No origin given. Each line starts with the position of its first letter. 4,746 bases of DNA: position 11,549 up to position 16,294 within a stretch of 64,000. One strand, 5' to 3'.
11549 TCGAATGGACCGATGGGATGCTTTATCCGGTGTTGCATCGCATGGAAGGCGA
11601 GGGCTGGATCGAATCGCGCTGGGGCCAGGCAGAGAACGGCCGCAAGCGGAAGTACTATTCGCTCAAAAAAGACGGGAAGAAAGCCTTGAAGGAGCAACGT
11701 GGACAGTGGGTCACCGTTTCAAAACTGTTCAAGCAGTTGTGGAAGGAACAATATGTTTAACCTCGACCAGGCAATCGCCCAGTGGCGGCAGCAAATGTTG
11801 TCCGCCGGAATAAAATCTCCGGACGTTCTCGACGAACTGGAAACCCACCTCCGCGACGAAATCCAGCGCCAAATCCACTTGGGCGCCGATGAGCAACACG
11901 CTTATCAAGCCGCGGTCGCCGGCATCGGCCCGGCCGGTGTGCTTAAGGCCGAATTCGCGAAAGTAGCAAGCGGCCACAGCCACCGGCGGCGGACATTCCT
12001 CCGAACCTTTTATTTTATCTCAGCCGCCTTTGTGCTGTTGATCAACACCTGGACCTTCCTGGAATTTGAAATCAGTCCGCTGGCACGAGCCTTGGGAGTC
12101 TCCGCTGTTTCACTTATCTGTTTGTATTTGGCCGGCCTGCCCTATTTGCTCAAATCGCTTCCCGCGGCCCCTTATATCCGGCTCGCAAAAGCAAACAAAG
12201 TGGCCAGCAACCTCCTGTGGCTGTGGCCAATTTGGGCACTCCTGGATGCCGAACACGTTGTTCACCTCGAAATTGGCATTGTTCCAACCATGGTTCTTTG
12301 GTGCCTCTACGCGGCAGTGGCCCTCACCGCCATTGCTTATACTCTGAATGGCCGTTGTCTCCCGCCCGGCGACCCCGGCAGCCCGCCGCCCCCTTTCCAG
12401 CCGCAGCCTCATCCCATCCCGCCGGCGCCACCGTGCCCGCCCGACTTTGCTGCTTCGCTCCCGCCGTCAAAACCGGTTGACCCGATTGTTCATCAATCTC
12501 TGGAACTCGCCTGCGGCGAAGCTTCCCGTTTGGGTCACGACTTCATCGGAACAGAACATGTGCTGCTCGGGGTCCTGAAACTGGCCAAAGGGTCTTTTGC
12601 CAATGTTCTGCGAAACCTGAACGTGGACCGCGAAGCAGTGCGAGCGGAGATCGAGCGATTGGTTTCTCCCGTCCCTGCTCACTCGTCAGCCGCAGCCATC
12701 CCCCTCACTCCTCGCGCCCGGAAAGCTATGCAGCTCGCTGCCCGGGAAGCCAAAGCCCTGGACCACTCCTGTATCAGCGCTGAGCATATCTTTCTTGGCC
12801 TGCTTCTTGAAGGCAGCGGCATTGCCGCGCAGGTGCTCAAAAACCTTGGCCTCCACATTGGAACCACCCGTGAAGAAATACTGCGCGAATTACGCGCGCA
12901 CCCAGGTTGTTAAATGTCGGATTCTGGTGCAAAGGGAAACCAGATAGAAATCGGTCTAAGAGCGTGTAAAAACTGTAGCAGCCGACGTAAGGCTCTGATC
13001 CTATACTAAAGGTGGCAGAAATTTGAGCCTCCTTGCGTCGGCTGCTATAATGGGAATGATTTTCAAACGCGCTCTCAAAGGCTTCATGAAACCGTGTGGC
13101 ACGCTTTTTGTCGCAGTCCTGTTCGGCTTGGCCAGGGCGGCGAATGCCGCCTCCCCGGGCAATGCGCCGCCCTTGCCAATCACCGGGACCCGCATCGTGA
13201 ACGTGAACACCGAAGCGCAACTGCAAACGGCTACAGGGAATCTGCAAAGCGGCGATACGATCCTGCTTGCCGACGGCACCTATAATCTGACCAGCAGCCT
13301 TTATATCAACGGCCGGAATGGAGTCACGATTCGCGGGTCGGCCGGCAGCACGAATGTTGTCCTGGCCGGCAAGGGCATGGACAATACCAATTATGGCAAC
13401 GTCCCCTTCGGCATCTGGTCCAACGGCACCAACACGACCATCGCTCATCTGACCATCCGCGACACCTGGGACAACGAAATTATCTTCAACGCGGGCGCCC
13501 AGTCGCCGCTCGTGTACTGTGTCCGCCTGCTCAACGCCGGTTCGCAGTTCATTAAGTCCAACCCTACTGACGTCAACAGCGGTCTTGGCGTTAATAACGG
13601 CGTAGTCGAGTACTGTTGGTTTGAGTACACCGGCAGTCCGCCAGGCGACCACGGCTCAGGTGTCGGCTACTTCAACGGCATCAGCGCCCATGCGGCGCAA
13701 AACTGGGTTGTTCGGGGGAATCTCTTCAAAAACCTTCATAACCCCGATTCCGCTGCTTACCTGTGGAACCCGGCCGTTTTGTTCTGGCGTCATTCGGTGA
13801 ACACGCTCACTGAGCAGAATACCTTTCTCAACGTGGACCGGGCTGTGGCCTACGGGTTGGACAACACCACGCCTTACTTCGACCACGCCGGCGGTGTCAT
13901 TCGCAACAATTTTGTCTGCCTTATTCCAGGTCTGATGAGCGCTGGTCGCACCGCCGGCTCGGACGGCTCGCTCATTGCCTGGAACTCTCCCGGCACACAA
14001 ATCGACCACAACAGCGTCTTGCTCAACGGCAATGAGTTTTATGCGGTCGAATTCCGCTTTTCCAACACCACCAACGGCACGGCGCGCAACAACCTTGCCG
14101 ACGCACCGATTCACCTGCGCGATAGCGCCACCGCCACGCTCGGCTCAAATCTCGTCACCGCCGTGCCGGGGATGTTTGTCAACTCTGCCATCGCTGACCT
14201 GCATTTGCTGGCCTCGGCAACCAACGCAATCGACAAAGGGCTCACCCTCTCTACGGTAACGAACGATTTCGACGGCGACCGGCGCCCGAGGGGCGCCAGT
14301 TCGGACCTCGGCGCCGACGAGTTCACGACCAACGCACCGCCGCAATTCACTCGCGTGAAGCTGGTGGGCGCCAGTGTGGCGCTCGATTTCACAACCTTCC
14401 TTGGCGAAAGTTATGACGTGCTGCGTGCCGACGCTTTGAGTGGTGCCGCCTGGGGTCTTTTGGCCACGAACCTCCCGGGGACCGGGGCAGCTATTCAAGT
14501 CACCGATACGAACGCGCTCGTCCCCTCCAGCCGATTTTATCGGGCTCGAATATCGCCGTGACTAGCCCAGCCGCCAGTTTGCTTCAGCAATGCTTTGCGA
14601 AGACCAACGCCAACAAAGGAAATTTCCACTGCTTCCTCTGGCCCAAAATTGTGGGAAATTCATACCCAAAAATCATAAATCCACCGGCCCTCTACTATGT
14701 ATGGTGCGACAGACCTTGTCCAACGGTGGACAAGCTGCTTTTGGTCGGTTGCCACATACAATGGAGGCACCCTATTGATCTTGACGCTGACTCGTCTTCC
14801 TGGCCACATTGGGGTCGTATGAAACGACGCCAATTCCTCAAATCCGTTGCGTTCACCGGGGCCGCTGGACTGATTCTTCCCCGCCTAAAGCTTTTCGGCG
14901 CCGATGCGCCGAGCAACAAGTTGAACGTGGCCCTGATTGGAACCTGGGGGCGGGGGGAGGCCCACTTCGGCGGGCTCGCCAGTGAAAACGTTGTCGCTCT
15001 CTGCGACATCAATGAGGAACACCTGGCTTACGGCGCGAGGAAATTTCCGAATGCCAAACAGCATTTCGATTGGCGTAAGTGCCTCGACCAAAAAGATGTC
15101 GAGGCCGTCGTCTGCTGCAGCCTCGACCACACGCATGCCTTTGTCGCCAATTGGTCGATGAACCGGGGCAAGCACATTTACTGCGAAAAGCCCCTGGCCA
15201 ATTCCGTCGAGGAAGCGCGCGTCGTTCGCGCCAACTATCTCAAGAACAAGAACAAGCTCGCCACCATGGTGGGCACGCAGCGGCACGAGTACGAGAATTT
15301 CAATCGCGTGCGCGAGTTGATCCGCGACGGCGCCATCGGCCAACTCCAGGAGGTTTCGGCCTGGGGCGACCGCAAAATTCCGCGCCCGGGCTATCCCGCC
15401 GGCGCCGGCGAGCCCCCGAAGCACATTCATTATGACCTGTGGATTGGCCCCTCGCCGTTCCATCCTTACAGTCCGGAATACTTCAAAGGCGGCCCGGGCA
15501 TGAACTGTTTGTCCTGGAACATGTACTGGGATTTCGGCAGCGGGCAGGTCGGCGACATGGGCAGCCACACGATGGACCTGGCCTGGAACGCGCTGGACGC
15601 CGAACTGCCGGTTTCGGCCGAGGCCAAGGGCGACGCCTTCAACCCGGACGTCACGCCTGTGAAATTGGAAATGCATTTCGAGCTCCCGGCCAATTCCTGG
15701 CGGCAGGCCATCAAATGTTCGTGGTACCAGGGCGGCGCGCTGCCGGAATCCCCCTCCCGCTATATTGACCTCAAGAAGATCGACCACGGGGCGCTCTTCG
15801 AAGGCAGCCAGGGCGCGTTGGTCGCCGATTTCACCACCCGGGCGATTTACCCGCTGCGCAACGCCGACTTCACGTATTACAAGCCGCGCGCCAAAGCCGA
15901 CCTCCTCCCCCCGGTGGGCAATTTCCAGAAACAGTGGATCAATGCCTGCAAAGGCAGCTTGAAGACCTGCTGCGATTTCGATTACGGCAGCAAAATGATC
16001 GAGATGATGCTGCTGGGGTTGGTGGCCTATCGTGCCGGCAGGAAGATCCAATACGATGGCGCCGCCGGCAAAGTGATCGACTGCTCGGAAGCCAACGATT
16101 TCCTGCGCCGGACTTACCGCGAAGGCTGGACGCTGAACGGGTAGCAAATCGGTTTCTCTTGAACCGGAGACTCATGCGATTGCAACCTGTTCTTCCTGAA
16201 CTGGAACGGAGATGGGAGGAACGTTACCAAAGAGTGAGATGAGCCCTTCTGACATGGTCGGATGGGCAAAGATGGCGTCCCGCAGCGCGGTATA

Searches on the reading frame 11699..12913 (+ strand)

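Call 68: search_protein_families(library=pfam, proteins=[window:11699-12913:+], max_evalue=0.00001)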
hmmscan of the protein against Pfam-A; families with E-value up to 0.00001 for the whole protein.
window:11699-12913:+ (404 aa): 1 family
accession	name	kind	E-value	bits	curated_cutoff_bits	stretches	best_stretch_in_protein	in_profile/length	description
PF02861.25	Clp_N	-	2.1e-27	95.5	20.7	2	274-322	4-52/53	Clp amino terminal domain, pathogenicity island component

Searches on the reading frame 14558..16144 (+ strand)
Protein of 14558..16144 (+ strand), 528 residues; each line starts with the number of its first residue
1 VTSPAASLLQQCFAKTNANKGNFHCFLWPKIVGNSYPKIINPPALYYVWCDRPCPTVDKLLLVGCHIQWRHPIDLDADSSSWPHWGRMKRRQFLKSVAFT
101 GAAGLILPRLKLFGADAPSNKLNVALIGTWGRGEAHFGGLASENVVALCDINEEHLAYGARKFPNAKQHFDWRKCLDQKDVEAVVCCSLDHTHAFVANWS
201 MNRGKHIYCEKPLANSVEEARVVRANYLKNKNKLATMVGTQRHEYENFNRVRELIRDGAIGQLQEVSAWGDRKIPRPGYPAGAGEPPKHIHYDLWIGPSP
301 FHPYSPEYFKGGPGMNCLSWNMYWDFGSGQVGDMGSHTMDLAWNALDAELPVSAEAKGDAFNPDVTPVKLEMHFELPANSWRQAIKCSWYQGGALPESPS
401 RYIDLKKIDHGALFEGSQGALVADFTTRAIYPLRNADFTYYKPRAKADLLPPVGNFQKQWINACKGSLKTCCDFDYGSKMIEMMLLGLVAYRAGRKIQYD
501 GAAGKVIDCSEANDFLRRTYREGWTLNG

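Call 68: search_protein_families(library=pfam, proteins=[window:14558-16144:+], max_evalue=0.00001)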
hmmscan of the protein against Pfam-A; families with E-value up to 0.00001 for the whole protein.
window:14558-16144:+ (528 aa): 3 families
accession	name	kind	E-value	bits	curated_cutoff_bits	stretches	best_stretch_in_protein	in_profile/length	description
PF19051.5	GFO_IDH_MocA_C2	-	1.2e-14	54.9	23.3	1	287-365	49-122/254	Oxidoreductase family, C-terminal alpha/beta domain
PF01408.29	GFO_IDH_MocA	-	7.8e-12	46.4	24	1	122-231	1-113/120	Oxidoreductase family, NAD-binding Rossmann fold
PF22725.1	GFO_IDH_MocA_C3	-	1.1e-07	32.3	27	0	318-367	33-79/124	GFO/IDH/MocA C-terminal domain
